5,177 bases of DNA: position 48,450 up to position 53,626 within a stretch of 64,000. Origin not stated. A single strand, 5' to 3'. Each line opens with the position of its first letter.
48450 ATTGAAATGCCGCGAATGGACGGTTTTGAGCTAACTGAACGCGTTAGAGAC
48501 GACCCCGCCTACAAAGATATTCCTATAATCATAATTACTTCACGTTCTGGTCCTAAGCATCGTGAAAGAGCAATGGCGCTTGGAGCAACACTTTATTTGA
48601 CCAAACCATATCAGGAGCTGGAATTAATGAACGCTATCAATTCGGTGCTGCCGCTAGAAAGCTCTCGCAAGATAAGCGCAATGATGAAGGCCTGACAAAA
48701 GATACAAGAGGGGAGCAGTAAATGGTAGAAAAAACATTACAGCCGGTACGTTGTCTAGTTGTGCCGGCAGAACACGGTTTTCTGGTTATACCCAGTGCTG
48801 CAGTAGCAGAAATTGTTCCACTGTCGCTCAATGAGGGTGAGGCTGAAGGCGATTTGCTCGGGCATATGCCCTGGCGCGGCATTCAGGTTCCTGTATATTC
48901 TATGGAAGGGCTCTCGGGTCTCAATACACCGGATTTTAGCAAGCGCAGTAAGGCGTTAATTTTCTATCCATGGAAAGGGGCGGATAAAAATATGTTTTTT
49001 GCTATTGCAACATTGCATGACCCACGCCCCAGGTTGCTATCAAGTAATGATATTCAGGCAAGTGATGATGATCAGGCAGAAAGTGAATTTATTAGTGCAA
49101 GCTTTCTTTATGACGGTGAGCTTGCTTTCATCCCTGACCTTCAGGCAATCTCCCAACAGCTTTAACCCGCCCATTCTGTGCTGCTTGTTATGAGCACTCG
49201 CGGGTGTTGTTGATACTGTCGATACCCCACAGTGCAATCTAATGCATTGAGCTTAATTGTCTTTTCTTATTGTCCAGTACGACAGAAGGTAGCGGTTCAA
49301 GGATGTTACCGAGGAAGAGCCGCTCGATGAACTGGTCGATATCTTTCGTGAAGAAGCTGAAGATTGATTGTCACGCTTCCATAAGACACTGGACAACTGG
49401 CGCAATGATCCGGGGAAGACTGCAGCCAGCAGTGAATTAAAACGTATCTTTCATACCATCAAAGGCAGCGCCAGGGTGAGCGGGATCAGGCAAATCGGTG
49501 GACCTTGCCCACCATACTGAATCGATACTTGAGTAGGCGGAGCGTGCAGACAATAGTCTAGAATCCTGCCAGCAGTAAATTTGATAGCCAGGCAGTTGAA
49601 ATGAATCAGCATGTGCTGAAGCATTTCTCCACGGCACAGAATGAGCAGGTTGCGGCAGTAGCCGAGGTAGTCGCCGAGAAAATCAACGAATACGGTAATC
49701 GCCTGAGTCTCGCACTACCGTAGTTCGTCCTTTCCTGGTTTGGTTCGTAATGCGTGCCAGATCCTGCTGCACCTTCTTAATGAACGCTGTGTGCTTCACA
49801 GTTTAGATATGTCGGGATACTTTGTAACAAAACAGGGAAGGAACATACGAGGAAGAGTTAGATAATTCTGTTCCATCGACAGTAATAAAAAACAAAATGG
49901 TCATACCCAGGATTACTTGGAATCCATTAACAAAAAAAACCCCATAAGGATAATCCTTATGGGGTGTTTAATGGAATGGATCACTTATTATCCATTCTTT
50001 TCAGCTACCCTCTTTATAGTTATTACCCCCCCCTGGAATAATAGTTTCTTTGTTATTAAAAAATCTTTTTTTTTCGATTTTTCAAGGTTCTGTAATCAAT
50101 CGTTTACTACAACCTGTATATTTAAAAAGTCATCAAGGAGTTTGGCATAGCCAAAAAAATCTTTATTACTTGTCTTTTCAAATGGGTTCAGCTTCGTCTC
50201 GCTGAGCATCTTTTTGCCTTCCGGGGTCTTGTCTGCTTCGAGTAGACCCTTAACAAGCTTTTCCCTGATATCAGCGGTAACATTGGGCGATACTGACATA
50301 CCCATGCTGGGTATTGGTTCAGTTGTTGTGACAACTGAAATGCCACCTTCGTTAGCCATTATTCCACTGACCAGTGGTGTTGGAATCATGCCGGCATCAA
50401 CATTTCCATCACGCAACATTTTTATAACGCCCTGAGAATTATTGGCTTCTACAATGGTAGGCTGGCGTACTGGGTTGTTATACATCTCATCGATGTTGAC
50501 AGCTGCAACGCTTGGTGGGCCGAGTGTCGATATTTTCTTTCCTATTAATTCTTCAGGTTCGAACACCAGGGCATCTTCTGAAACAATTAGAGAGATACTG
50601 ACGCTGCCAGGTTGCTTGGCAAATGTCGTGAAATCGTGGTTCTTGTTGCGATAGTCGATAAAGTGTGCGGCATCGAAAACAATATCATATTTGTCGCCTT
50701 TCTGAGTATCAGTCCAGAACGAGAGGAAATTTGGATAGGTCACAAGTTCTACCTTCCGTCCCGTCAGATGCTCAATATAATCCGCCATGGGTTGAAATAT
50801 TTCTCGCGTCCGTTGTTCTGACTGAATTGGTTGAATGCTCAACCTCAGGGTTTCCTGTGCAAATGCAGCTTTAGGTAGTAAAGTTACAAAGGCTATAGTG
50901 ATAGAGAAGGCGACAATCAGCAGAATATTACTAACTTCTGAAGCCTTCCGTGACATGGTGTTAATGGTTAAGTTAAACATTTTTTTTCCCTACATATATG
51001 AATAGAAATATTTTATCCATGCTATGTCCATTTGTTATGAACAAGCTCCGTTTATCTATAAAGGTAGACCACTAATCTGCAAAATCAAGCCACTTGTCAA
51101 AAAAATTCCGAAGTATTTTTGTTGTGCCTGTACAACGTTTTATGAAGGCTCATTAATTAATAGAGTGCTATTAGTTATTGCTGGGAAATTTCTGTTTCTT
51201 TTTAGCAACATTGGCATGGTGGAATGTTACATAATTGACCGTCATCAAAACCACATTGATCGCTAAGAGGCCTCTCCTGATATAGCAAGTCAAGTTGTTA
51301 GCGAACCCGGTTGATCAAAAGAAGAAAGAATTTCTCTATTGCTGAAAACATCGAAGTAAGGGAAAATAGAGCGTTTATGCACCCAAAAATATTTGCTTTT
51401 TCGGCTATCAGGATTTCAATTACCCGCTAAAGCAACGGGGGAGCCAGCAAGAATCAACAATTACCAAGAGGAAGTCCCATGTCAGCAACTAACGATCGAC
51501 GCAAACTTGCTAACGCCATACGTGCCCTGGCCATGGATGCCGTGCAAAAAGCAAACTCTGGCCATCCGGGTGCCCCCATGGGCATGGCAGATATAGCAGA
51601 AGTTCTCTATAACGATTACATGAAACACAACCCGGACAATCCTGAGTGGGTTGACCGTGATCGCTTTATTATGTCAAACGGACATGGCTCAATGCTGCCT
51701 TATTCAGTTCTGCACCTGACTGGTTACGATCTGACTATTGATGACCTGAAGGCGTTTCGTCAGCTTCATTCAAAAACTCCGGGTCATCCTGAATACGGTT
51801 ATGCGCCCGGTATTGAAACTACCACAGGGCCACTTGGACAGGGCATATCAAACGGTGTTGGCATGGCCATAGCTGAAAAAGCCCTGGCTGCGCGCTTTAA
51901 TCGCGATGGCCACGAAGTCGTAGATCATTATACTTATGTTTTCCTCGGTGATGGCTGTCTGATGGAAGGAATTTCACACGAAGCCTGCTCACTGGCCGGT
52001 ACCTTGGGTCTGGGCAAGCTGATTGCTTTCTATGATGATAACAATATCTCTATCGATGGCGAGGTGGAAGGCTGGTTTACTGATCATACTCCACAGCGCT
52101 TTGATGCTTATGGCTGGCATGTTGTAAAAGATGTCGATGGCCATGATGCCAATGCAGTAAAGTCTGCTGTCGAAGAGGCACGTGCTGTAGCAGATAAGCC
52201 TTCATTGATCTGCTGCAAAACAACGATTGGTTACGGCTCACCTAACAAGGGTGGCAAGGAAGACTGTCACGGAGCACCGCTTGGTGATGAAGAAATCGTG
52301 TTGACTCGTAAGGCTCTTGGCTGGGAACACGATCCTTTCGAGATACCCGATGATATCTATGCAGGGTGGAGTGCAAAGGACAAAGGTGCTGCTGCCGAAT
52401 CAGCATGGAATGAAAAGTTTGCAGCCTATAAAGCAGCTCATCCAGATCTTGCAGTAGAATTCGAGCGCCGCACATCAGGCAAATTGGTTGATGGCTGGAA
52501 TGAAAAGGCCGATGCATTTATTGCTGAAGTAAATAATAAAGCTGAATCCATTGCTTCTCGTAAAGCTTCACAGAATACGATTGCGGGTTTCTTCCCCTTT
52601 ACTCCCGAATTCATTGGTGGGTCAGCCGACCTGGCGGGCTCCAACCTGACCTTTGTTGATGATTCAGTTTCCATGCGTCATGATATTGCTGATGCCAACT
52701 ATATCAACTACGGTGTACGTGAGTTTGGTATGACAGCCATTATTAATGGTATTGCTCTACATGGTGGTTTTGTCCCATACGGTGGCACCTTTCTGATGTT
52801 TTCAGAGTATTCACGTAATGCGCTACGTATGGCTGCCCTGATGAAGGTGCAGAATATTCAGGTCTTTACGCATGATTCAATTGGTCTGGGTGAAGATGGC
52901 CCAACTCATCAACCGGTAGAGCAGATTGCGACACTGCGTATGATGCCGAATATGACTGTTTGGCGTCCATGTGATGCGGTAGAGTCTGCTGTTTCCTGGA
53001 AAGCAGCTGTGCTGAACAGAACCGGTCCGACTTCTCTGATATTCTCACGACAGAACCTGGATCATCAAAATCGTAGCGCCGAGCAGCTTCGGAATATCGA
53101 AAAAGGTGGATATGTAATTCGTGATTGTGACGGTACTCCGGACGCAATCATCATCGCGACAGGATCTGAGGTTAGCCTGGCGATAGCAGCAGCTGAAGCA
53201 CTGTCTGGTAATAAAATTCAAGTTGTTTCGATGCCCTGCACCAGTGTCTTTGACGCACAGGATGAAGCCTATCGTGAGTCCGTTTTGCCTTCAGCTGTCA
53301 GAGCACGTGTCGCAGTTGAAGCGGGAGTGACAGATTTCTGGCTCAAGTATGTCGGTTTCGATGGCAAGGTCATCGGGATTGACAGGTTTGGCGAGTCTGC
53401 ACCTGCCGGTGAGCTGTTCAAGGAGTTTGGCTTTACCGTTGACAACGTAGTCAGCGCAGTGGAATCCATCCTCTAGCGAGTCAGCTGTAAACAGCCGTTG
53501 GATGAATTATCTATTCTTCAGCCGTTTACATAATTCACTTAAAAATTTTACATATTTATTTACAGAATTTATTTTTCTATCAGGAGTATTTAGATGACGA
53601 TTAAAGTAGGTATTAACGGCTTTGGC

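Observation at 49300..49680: Decayed, repeat-bounded copy of the last ChpA Hpt domain sitting 3 kb downstream of its parent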

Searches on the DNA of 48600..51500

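Call 27: search_rna_families(source=window, start=48600, end=51500, threshold=evalue, max_evalue=1)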
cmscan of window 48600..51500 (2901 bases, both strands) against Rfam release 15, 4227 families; matches with E-value up to 1: 4.
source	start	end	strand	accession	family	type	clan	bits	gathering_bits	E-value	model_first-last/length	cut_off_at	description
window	49932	50067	-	RF00515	PyrR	Cis-reg;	-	37.7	54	0.0065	1-115/115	no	PyrR binding site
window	49928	49998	-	RF04312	trpB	Cis-reg;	-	30.6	59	0.14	1-107/107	no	trpB ncRNA motif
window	49932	50000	-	RF01470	rli38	Gene; sRNA;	-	29.5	49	0.22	1-150/150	no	Listeria sRNA rli38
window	49932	49990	-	RF02399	NsiR1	Gene; sRNA;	-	22.3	39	0.24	1-60/60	no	Nitrogen stress-induced RNA 1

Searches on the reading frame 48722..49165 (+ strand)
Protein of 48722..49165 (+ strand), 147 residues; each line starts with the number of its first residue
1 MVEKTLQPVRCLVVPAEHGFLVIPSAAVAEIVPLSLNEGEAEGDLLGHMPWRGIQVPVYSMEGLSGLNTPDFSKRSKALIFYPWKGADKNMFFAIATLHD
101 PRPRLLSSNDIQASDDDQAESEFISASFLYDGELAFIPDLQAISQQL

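Call 6: search_protein_families(library=pfam, proteins=[window:48722-49165:+])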
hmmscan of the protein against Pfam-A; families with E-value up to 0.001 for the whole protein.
window:48722-49165:+ (147 aa): 1 family
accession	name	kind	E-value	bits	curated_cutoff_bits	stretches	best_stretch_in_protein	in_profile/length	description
PF01584.24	CheW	-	4.2e-09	36.6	23.5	1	11-145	2-135/138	CheW-like domain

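Call 18: find_encoding_contigs(protein=window:48722-49165:+, flank=4000, max_places=10)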
Protein window:48722-49165:+ (147 aa): 24 contigs read that carry it; 10 places shown.
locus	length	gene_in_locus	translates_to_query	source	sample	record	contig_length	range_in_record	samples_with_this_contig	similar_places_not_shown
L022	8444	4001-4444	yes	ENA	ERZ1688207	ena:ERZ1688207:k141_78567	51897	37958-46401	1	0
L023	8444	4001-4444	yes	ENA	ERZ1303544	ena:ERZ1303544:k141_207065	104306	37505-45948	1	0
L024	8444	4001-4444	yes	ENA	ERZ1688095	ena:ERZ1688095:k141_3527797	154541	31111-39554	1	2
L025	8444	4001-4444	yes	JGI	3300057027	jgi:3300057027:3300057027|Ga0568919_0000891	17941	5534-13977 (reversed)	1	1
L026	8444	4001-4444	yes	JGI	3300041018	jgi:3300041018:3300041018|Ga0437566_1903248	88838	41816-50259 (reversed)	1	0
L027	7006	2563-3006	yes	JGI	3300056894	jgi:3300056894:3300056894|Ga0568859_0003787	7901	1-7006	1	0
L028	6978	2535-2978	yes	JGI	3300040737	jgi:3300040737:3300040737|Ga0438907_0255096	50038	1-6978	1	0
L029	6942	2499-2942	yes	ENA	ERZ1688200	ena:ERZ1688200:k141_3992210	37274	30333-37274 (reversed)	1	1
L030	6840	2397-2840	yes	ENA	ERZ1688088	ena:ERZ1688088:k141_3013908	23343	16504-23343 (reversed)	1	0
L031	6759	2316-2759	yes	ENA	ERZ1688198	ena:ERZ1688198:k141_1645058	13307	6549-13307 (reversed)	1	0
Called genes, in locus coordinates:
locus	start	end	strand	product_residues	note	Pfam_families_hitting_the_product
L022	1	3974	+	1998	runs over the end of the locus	-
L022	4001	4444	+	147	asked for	PF01584:CheW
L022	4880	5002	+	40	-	-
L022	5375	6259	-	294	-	PF12974:Phosphonate-bd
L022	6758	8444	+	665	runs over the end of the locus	PF00456:Transketolase_N, PF13292:DXP_synthase_N (faint), PF00676:E1_dh (weak), PF02779:Transket_pyr, PF02780:Transketolase_C, PF22613:Transketolase_C_1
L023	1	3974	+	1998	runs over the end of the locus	-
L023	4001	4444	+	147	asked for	PF01584:CheW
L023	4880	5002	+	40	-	-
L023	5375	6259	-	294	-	PF12974:Phosphonate-bd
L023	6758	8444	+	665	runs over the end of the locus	PF00456:Transketolase_N, PF13292:DXP_synthase_N (faint), PF00676:E1_dh (weak), PF02779:Transket_pyr, PF02780:Transketolase_C, PF22613:Transketolase_C_1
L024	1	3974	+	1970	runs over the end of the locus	-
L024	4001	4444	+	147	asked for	PF01584:CheW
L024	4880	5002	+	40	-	-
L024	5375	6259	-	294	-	PF12974:Phosphonate-bd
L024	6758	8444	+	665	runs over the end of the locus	PF00456:Transketolase_N, PF13292:DXP_synthase_N (faint), PF00676:E1_dh (weak), PF02779:Transket_pyr, PF02780:Transketolase_C, PF22613:Transketolase_C_1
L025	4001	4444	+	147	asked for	PF01584:CheW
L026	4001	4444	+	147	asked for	PF01584:CheW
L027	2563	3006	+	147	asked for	PF01584:CheW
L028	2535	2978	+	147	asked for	PF01584:CheW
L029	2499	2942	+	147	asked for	PF01584:CheW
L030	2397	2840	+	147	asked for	PF01584:CheW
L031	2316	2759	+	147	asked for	PF01584:CheW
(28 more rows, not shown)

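Call 26: find_related_loci(query=window:48722-49165:+, collection=genome_contigs, flank=3000)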
Query window:48722-49165:+ (147 aa) in genome_contigs; peptide patterns used: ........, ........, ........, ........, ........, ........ (x = any residue, [..] = any of these).
88 stretches matched a pattern, but none encodes a relative of the query by tblastn (E <= 1e-3).

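Call 34: find_homologous_proteins(query=window:48722-49165:+, max_evalue=1e-30)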
Query window:48722-49165:+ (147 aa): 61 proteins with E <= 1e-30 among 95 candidates.
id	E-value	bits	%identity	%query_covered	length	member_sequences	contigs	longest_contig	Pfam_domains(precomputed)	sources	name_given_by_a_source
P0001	1.3e-86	306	95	100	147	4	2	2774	PF01584.25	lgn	-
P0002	3.2e-82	291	90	100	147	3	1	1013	PF01584.25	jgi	jgi:chemosensory pili system protein ChpC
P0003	1.3e-71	257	79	99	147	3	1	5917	PF01584.25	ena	-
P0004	1.2e-70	254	79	99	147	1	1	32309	PF01584.25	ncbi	ncbi:MAG: chemotaxis protein CheW [Arenicellales bacterium]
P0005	1.2e-69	251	78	99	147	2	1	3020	PF01584.25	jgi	-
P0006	2.4e-69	250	76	99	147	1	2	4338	PF01584.25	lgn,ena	-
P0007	6.4e-69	248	76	100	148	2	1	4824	PF01584.25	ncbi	-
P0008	4.3e-68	246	78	99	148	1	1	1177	PF01584.25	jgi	jgi:chemotaxis signal transduction protein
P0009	4.6e-68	246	77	99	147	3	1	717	PF01584.25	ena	-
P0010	8.4e-68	245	75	99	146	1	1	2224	PF01584.25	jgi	-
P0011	4.8e-67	242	74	99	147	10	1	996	PF01584.25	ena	-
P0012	6.2e-67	242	75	99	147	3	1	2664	PF01584.25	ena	-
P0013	2.2e-66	240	75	99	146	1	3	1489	PF01584.25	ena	-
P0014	3.8e-66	239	75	99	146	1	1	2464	PF01584.25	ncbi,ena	-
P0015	4.3e-66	239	75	99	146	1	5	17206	PF01584.25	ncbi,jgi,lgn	jgi:chemotaxis signal transduction protein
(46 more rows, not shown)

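Call 35: find_encoding_contigs(protein=P0001, flank=4000, max_places=6)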
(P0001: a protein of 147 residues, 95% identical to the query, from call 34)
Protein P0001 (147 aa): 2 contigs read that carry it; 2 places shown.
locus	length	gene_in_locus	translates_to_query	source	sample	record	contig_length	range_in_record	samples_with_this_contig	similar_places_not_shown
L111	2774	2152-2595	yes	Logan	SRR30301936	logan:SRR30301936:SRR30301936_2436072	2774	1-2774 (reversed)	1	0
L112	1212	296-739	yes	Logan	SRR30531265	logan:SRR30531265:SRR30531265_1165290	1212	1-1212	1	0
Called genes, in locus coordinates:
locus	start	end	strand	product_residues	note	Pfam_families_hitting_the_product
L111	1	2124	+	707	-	?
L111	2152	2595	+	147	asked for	PF01584:CheW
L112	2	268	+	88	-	?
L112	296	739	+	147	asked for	PF01584:CheW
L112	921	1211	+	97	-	?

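Call 36: find_encoding_contigs(protein=P0002, flank=4000, max_places=6)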
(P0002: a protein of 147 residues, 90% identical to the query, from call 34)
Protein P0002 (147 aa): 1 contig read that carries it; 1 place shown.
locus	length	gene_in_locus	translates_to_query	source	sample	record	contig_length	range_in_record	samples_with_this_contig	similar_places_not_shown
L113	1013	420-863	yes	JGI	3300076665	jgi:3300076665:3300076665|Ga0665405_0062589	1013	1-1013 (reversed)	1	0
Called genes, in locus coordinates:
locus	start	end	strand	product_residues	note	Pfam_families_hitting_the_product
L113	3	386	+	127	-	?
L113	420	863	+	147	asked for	PF01584:CheW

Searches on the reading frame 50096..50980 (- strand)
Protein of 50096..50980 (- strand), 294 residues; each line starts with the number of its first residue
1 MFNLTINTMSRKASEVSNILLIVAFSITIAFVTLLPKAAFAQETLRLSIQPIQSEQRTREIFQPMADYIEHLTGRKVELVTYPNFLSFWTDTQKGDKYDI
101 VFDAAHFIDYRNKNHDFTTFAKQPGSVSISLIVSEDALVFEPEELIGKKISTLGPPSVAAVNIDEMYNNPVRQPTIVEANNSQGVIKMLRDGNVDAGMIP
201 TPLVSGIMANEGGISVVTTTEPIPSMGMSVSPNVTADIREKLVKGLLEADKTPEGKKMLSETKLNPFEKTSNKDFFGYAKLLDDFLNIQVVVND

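Call 6: search_protein_families(library=pfam, proteins=[window:50096-50980:-])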
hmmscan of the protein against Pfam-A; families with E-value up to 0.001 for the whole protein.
window:50096-50980:- (294 aa): 1 family
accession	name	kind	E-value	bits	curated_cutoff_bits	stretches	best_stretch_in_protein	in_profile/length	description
PF12974.12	Phosphonate-bd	-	2.6e-25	89.6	27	1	49-275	3-242/242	ABC transporter, phosphonate, periplasmic substrate-binding protein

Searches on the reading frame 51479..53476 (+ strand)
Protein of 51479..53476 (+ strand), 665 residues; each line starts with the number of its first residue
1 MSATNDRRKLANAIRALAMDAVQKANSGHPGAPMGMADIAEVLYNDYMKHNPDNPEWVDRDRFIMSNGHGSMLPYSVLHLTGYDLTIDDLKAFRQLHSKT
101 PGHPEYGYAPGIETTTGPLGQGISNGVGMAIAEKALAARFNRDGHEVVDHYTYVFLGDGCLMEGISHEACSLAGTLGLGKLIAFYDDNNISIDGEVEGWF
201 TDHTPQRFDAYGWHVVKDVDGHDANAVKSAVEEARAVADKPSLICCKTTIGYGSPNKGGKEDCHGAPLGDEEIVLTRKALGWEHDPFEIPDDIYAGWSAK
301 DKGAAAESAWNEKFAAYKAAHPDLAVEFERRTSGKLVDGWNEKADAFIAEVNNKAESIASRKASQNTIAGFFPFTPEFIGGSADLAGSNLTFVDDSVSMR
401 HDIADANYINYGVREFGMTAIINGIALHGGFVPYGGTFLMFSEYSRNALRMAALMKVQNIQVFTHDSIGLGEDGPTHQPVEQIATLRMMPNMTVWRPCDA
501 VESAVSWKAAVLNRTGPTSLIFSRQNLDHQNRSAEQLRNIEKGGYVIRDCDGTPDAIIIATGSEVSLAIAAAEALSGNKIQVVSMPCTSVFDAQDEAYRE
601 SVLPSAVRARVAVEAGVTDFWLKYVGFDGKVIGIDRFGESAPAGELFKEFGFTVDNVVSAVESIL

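Call 6: search_protein_families(library=pfam, proteins=[window:51479-53476:+])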
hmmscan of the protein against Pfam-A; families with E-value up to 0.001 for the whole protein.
window:51479-53476:+ (665 aa): 6 families
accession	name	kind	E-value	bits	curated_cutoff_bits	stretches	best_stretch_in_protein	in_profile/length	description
PF00456.26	Transketolase_N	-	1.6e-163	543.9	22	1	8-336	3-333/334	Transketolase, thiamine diphosphate binding domain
PF02779.29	Transket_pyr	-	5.9e-50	169.7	27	1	357-528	2-173/174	Transketolase, pyrimidine binding domain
PF22613.1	Transketolase_C_1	-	2.6e-41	140.8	27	1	543-653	1-113/113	Transketolase-like TK C-terminal domain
PF02780.25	Transketolase_C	-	1.6e-15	57.5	25.9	1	544-657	1-124/124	Transketolase, C-terminal domain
PF13292.11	DXP_synthase_N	-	1.8e-07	31.1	21.2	1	6-196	17-179/274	1-deoxy-D-xylulose-5-phosphate synthase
PF00676.26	E1_dh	-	5.7e-07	29.2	22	1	112-245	96-221/300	Dehydrogenase E1 component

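Call 29: find_related_loci(query=window:51479-53476:+, collection=genome_contigs, flank=3000)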
Query window:51479-53476:+ (665 aa) in genome_contigs; peptide patterns used: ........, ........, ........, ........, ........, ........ (x = any residue, [..] = any of these).
600 stretches matched a pattern (row limit reached: there are more); 591 encode a relative of the query (tblastn E <= 1e-3); the best 80 are kept; 79 distinct loci.
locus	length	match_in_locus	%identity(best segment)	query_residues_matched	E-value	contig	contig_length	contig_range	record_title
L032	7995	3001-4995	90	1-665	0e+0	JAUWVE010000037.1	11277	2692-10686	MAG: Gammaproteobacteria bacterium isolate CSMAG_2624 CSMAG_2624_k141_104889_length_11277_cov_11.5651, whole genome shot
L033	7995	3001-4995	90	1-665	0e+0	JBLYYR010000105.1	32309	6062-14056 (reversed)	MAG: Arenicellales bacterium isolate DBRS4.bin12 k97_287009, whole genome shotgun sequence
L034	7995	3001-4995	89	1-665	0e+0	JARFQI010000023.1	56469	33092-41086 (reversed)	MAG: Arenicellales bacterium isolate MAG_Ve_Sed_20 k141_5104105, whole genome shotgun sequence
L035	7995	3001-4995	84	1-665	0e+0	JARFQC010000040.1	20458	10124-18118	MAG: Arenicellales bacterium isolate MAG_Ve_Sed_14 k141_335330, whole genome shotgun sequence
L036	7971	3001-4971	81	7-664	0e+0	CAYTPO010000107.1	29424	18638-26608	MAG TPA_asm: uncultured Thiotrichales bacterium isolate binchicken_co219_177 genome assembly, contig: k141_264712, whole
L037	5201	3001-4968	79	7-664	0e+0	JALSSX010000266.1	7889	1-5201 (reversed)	MAG: Sedimenticola sp. isolate 356-308_metabat2_scaf2bin.074 356-308_scaffold_6513_c1, whole genome shotgun sequence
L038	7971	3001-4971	79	7-664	0e+0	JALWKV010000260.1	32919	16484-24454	MAG: Gammaproteobacteria bacterium isolate M17_metabat2_scaf2bin.014 M17_NODE_818_length_32919_cov_41.868870, whole geno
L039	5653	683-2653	78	7-664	0e+0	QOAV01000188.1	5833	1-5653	MAG: Gammaproteobacteria bacterium isolate MAG 5 Ga0232639_1002845, whole genome shotgun sequence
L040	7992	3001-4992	76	2-665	0e+0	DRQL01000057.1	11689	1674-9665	MAG TPA_asm: Gammaproteobacteria bacterium isolate HyVt-581 HyVt-581_k145_1201316, whole genome shotgun sequence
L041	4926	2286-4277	75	2-665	0e+0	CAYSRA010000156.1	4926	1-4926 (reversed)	MAG TPA_asm: uncultured Thiohalobacter sp. isolate binchicken_co64_45 genome assembly, contig: NODE_11231_length_4926_co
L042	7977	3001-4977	75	7-665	0e+0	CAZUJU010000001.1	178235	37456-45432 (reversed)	MAG TPA_asm: uncultured Thiotrichales bacterium isolate SRP072547_co1_8 genome assembly, contig: NODE_18_length_178235_c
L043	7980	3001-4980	76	7-665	0e+0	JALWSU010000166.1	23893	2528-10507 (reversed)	MAG: Thiotrichaceae bacterium isolate M2_metabat2_scaf2bin.101 M2_NODE_1914_length_23893_cov_3.620550, whole genome shot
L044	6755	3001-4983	77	7-665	0e+0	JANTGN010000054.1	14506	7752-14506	MAG: Thiotrichales bacterium isolate bin10069 c_000000004215, whole genome shotgun sequence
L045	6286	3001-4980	74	7-665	0e+0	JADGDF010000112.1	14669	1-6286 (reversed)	MAG: Thiotrichaceae bacterium isolate BB3 NODE_3852_length_14669_cov_625.879890, whole genome shotgun sequence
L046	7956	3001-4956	74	2-653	0e+0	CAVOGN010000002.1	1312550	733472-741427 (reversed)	MAG: uncultured Gammaproteobacteria bacterium isolate MFD09779.bin.2.82 genome assembly, contig: contig_1171, whole geno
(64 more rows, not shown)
